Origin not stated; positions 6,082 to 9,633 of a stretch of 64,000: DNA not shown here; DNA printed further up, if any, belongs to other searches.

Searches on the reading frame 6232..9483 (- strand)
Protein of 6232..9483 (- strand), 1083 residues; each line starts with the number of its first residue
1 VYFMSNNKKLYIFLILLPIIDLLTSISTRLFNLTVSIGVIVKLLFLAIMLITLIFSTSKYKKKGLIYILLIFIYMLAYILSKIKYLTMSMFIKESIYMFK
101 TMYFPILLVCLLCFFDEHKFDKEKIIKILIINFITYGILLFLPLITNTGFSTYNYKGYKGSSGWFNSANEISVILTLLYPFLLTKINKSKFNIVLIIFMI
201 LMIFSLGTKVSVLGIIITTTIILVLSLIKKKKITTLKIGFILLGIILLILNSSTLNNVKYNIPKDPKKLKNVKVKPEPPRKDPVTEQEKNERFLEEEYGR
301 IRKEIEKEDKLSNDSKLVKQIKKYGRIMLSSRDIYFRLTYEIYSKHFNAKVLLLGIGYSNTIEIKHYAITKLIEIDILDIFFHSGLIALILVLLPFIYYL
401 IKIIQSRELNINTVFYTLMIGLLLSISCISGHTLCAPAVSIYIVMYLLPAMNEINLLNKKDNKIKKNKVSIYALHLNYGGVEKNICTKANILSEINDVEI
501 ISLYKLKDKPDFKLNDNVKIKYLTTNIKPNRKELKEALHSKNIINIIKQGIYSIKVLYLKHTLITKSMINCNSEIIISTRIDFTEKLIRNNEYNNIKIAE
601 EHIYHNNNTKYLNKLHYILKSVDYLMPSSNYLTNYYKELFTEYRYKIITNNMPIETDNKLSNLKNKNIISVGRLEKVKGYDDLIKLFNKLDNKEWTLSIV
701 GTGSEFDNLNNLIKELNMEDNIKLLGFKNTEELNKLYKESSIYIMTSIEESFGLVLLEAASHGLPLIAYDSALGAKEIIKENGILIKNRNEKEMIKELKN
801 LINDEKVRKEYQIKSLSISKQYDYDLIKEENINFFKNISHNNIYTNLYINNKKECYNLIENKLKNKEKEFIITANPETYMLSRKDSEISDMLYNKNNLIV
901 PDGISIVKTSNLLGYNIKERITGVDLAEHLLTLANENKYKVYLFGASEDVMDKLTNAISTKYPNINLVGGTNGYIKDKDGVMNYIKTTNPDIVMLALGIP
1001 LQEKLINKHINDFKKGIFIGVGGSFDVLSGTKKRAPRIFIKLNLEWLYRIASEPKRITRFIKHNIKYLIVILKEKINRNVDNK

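Call 7: search_protein_families(library=pfam, proteins=[window:6232-9483:-])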
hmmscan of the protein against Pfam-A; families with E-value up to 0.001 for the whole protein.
window:6232-9483:- (1083 aa): 5 families
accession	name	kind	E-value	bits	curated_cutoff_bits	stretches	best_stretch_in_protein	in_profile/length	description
PF03808.19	Glyco_tran_WecG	-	3.6e-55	186.8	27.4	1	897-1060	2-167/168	Glycosyl transferase WecG/TagA/CpsF family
PF13425.11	O-antigen_lig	-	5.5e-55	187.5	31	1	8-445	6-450/462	O-antigen ligase like membrane protein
PF00534.26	Glycos_transf_1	-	1e-37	129.8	26.4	1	659-811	9-165/172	Glycosyl transferases group 1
PF13692.12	Glyco_trans_1_4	-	4.9e-29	101.9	27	1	666-804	2-142/142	Glycosyl transferases group 1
PF20706.3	GT4-conflict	-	9.3e-12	45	26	1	657-792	189-330/385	Family 4 Glycosyltransferase in conflict systems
